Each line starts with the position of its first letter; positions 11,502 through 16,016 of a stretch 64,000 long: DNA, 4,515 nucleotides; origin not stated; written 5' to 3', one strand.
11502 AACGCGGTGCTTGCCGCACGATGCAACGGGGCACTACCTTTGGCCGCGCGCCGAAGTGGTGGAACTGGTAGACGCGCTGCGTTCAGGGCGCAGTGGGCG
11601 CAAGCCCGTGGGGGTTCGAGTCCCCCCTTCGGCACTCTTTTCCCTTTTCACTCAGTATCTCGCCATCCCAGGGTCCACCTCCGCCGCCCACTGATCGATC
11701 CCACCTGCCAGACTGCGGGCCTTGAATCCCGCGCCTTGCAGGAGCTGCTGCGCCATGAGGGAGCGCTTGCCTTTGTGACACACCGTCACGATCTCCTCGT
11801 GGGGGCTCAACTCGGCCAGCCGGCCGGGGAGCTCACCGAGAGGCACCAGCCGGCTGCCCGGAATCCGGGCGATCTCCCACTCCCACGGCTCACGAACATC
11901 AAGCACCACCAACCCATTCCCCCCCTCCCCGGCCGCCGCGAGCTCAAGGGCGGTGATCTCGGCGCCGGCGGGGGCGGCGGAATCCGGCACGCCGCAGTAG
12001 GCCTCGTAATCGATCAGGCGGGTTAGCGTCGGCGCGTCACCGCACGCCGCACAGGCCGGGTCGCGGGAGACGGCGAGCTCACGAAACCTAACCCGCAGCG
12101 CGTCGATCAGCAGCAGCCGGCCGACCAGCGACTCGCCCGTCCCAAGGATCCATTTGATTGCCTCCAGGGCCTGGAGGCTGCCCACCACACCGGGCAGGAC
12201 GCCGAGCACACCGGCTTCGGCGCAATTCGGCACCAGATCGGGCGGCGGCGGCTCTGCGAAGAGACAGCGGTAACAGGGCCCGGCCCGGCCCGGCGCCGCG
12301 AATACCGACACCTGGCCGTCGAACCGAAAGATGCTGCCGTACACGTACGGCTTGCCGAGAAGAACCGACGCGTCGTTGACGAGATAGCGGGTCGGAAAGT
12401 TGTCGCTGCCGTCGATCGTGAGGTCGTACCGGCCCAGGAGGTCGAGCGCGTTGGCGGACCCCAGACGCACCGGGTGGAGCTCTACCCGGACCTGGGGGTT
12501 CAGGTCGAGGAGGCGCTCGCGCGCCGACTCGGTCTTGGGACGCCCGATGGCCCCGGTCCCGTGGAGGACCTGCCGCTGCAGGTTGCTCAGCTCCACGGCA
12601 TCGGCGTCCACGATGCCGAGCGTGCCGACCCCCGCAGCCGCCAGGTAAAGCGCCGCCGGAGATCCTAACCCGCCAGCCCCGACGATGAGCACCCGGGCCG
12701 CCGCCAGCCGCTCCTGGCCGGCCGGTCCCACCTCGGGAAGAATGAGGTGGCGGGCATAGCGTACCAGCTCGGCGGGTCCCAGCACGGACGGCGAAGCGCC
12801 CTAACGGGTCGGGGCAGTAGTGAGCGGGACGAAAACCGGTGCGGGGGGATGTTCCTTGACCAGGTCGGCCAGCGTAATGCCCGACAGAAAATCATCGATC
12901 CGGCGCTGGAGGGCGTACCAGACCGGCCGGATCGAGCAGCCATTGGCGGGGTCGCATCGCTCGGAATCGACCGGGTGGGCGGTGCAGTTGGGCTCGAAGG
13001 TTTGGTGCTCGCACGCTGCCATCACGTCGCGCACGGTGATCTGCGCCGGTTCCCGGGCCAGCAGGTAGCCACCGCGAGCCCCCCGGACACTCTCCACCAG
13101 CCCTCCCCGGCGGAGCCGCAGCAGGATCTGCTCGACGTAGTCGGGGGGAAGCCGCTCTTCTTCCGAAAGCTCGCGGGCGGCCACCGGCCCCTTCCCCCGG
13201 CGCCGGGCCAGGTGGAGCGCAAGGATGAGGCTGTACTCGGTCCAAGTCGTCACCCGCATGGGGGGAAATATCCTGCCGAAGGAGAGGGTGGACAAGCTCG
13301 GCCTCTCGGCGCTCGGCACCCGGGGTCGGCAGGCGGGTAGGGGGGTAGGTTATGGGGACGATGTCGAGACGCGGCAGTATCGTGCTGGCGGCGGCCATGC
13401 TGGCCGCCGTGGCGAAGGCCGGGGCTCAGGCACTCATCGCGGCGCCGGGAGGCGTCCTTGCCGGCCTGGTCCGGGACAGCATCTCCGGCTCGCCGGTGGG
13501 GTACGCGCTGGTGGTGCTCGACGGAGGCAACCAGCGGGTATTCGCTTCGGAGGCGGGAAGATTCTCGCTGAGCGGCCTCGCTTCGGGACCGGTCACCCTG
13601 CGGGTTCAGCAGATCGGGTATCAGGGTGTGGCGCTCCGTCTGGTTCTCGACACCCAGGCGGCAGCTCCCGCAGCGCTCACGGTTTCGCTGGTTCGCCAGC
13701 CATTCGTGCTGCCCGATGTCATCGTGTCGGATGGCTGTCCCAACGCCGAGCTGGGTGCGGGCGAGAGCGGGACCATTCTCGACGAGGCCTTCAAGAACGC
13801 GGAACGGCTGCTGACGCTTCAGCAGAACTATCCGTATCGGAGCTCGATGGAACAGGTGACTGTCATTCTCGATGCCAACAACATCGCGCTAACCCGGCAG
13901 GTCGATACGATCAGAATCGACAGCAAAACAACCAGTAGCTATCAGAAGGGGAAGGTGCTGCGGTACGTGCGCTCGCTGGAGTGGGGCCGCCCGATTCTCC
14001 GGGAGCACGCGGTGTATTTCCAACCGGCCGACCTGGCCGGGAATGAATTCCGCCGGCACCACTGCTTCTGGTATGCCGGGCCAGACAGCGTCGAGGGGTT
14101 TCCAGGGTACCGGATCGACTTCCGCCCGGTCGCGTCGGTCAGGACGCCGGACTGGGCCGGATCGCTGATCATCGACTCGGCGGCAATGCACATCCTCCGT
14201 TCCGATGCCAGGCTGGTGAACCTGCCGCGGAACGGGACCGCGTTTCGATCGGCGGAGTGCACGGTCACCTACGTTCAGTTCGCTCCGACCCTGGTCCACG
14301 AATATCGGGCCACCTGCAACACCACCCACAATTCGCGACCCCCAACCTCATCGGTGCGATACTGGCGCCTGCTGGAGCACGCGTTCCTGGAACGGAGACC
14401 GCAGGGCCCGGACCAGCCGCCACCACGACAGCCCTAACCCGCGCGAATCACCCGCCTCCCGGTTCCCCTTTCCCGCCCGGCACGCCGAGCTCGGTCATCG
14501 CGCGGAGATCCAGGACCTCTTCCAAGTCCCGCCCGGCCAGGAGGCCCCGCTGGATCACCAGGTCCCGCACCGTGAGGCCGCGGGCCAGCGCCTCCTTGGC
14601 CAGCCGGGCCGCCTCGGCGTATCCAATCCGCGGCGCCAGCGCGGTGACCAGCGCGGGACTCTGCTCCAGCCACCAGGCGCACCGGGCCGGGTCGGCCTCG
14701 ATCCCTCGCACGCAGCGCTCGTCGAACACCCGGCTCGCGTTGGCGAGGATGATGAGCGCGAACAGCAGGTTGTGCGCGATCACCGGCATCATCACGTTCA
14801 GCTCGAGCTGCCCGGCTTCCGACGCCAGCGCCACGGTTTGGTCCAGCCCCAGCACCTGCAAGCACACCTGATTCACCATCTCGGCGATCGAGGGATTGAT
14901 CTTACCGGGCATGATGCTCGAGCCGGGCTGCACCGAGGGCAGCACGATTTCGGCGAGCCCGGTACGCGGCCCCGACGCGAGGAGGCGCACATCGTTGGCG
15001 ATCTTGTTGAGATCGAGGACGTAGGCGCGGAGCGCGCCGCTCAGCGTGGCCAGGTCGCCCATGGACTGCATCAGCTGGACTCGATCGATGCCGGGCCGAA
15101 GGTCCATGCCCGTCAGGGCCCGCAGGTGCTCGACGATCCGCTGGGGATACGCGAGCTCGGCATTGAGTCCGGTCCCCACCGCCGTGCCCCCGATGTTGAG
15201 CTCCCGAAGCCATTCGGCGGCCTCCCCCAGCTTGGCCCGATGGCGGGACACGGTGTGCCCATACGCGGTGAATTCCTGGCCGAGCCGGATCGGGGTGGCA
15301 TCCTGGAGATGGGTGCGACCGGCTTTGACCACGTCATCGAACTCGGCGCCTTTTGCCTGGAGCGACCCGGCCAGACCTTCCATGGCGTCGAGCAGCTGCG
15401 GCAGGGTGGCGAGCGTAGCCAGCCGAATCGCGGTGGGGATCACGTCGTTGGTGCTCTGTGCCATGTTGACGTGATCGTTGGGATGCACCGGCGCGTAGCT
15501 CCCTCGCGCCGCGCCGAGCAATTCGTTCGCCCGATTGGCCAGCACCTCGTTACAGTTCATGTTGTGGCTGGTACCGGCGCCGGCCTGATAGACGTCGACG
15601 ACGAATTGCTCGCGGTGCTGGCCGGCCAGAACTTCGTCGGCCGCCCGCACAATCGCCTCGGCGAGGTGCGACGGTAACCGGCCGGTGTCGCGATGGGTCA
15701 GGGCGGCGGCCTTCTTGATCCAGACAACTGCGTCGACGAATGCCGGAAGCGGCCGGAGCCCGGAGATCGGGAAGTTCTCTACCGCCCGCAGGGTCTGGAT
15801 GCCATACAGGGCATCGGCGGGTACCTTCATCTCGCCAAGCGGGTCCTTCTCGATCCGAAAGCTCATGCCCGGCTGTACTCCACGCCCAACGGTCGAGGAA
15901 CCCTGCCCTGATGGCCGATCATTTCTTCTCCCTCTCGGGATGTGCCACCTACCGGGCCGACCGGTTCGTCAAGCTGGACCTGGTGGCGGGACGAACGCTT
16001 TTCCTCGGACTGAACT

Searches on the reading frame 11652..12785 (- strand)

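Call 25: search_protein_families(library=pfam, proteins=[window:11652-12785:-], max_evalue=0.001)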
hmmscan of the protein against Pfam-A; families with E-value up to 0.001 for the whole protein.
window:11652-12785:- (377 aa): 2 families
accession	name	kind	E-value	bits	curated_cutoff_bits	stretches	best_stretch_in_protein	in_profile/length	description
PF00899.27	ThiF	-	4.4e-80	268.7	28.1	1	10-246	1-237/238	ThiF family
PF00581.25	Rhodanese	-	2.2e-16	60.6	22.2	1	283-369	6-102/102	Rhodanese-like domain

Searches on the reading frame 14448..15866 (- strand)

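Call 24: search_protein_families(library=pfam, proteins=[window:14448-15866:-], max_evalue=0.001)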
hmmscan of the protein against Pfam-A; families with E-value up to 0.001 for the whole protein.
window:14448-15866:- (472 aa): 2 families
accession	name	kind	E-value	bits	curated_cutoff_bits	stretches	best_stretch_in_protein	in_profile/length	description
PF00206.25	Lyase_1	-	1.3e-87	294.6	27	1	11-340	1-312/312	Lyase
PF10415.14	FumaraseC_C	-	5e-18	65.7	32.5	1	406-459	1-54/54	Fumarase C C-terminus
